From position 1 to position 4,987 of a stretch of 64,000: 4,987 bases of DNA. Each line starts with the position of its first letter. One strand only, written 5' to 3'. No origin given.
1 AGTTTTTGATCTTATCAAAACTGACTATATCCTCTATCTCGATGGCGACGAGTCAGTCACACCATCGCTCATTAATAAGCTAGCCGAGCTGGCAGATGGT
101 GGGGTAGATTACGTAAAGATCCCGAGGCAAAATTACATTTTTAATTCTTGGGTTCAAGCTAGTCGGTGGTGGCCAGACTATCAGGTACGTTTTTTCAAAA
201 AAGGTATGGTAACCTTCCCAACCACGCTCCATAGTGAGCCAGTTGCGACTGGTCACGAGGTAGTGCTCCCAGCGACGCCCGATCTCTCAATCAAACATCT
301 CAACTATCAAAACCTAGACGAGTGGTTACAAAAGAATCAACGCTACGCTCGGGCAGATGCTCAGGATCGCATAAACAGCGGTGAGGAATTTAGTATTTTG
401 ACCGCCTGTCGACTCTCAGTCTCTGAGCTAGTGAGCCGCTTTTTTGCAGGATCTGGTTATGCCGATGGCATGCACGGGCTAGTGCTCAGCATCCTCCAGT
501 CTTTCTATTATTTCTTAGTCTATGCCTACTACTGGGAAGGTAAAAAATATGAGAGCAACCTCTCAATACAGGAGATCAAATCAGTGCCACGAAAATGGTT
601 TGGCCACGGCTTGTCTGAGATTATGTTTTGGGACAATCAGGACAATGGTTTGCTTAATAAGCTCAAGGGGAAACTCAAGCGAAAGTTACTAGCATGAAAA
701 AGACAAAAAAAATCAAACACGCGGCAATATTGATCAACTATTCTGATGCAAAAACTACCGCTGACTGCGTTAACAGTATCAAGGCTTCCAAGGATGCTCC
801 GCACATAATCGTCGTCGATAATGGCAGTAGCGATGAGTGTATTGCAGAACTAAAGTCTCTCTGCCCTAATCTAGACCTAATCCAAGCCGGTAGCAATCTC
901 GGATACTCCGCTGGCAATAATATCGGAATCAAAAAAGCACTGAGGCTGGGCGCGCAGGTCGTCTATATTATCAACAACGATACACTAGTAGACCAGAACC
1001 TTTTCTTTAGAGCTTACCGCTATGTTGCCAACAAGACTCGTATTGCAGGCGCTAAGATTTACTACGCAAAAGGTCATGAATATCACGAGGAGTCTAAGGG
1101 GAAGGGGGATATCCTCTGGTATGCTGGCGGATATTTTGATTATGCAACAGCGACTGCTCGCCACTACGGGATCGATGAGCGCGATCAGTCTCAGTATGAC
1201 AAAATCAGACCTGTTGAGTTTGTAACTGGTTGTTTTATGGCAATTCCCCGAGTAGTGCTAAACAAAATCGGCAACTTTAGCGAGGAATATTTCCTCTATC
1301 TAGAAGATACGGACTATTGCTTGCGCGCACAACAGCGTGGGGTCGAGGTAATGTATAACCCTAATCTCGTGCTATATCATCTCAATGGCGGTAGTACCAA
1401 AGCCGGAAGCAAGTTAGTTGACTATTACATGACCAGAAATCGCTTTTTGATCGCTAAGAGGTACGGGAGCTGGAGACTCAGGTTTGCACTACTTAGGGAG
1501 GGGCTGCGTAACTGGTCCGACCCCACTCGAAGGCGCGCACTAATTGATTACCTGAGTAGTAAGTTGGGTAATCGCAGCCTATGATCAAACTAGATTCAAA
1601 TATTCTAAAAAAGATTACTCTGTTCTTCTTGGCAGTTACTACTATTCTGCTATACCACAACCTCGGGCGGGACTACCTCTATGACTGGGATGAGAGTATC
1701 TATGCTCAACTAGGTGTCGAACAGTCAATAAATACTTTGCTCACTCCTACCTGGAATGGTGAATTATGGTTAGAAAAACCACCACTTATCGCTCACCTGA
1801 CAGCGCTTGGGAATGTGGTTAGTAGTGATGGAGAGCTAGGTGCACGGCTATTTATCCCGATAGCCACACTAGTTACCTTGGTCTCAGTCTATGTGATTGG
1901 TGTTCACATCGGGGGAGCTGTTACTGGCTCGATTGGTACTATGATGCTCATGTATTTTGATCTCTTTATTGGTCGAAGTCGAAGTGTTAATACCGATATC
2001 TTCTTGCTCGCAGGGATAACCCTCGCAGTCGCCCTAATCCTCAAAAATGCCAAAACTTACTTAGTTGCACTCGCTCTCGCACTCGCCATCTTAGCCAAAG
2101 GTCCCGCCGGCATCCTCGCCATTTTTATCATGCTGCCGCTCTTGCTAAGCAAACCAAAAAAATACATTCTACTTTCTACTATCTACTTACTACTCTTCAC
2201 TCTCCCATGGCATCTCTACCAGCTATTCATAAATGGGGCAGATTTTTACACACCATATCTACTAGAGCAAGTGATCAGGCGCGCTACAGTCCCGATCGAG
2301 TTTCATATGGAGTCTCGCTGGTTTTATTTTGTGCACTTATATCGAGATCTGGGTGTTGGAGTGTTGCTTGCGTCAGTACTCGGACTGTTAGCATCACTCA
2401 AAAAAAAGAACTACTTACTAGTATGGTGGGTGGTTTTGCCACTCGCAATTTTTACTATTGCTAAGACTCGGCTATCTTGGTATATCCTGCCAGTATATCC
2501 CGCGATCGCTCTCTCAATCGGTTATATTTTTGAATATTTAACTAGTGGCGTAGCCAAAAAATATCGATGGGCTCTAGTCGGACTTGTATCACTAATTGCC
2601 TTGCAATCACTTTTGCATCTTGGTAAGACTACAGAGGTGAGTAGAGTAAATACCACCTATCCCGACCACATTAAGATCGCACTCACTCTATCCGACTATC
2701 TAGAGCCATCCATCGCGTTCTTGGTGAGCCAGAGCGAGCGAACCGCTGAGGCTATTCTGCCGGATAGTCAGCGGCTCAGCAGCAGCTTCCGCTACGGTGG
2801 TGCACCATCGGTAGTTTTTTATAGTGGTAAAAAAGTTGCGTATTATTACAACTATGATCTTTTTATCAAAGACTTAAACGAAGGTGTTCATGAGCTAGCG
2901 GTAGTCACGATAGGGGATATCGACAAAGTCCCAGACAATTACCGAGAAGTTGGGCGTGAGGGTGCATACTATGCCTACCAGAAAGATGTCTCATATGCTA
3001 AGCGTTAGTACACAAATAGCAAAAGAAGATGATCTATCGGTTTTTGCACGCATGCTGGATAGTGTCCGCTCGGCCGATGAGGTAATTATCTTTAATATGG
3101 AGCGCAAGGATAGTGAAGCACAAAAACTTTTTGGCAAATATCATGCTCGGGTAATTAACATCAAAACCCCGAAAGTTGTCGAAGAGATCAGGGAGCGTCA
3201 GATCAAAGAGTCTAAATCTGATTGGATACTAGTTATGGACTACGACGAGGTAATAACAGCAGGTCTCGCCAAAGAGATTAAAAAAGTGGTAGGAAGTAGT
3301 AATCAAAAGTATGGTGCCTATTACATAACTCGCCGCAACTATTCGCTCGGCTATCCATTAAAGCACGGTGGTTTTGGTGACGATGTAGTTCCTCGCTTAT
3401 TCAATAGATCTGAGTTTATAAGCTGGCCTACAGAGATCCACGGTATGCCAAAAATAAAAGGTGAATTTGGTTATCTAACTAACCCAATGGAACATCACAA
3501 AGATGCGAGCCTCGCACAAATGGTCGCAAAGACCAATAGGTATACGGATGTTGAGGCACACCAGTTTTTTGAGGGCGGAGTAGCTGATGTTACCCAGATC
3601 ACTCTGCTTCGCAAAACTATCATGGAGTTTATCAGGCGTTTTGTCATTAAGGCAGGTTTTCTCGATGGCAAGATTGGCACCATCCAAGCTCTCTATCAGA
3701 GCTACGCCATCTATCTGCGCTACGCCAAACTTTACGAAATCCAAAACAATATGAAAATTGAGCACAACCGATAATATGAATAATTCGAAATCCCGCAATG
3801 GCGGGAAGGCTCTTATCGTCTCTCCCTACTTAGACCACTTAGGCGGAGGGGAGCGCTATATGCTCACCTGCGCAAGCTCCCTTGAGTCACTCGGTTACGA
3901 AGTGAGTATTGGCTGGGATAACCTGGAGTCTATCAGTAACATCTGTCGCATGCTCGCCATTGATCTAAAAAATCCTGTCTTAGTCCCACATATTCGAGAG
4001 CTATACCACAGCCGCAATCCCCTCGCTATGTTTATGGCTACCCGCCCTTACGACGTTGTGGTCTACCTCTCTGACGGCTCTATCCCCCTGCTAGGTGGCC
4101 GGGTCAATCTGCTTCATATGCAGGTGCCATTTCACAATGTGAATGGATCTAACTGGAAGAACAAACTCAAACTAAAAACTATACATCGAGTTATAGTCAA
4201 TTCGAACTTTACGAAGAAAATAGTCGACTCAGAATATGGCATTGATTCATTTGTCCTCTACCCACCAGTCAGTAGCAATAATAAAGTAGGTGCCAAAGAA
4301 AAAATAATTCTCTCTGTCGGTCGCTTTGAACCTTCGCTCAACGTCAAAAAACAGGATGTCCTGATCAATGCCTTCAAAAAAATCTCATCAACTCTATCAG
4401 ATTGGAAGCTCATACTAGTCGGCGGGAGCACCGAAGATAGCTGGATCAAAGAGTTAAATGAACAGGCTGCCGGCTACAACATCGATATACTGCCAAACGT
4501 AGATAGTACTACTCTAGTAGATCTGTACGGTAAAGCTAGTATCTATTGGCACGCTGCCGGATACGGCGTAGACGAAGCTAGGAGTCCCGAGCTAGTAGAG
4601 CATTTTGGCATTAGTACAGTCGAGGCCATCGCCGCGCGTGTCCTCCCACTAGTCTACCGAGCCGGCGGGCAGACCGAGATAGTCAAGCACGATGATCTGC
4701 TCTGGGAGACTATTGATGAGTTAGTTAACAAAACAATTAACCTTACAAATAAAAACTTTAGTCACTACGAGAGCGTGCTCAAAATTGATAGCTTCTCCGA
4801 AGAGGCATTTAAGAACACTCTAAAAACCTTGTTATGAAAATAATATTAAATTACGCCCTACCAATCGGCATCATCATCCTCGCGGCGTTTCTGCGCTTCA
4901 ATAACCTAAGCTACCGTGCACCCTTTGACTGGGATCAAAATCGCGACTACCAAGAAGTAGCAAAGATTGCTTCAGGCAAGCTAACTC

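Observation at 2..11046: Three WaaE/KdtX-like GT2 paralogs interleaved with GT-C and other GT genes (modular cassette-like repetition)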

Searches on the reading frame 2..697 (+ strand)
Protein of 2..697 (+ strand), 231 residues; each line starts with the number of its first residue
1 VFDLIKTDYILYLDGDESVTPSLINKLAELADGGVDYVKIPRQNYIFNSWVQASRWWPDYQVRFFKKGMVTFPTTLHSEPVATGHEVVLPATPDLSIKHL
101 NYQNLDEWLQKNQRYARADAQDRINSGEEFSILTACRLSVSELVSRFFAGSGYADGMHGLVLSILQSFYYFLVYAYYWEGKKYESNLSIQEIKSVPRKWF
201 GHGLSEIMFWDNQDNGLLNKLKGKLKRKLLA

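Call 5: search_protein_families(library=pfam, proteins=[window:2-697:+], max_evalue=0.01)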
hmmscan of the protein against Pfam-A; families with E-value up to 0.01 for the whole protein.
window:2-697:+ (231 aa): 1 family
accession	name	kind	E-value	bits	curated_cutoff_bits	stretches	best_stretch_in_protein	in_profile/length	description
PF00535.33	Glycos_transf_2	-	0.00019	21.9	23.3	1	4-67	76-140/168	Glycosyl transferase family 2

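Call 10: search_protein_families(library=ncbifam, proteins=[window:2-697:+], max_evalue=0.01)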
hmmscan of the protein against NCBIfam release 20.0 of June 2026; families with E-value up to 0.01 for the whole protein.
window:2-697:+ (231 aa): 0 families

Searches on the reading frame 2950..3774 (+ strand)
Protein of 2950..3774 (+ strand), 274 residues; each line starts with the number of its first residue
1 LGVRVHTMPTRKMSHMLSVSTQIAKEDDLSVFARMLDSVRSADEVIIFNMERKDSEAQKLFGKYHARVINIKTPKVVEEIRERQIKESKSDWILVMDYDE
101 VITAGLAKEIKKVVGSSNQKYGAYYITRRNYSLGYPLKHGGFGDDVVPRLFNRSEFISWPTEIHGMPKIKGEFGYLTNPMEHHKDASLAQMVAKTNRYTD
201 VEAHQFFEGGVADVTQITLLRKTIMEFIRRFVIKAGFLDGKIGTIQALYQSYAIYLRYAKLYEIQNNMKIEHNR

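Call 5: search_protein_families(library=pfam, proteins=[window:2950-3774:+], max_evalue=0.01)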
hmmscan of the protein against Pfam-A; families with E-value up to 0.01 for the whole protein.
window:2950-3774:+ (274 aa): 0 families

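Call 10: search_protein_families(library=ncbifam, proteins=[window:2986-3774:+], max_evalue=0.01)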
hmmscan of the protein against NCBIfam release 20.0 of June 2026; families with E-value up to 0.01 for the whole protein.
window:2986-3774:+ (262 aa): 0 families

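Call 28: search_protein_families(library=pfam, proteins=[window:2986-3774:+], max_evalue=1)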
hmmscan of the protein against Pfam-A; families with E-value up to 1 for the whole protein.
window:2986-3774:+ (262 aa): 1 family
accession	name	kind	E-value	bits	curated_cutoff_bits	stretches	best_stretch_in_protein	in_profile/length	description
PF00535.33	Glycos_transf_2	-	0.022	15.1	23.3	1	20-94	13-95/168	Glycosyl transferase family 2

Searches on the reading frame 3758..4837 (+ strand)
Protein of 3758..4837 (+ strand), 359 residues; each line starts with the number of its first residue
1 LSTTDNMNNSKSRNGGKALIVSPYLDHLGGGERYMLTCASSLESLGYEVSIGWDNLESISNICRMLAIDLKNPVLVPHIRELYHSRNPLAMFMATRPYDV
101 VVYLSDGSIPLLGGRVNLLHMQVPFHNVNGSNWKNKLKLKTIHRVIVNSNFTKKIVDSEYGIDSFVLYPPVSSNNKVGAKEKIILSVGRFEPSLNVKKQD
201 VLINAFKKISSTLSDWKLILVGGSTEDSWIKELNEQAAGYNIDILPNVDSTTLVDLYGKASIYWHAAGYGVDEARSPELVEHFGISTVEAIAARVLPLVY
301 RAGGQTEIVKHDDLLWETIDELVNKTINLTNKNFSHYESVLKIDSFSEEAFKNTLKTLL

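Call 5: search_protein_families(library=pfam, proteins=[window:3758-4837:+], max_evalue=0.01)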
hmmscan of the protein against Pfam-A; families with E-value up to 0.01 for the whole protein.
window:3758-4837:+ (359 aa): 4 families
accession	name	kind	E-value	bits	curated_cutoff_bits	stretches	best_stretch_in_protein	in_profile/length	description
PF00534.26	Glycos_transf_1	-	4.3e-21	75.6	26.4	1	178-313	12-135/172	Glycosyl transferases group 1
PF13692.12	Glyco_trans_1_4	-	8.8e-14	52.4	27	1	182-330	2-140/142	Glycosyl transferases group 1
PF13439.12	Glyco_transf_4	-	1.4e-05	25.7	28.5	1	29-171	2-166/170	Glycosyltransferase Family 4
PF20706.3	GT4-conflict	-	0.0087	15.5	26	0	177-311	193-322/385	Family 4 Glycosyltransferase in conflict systems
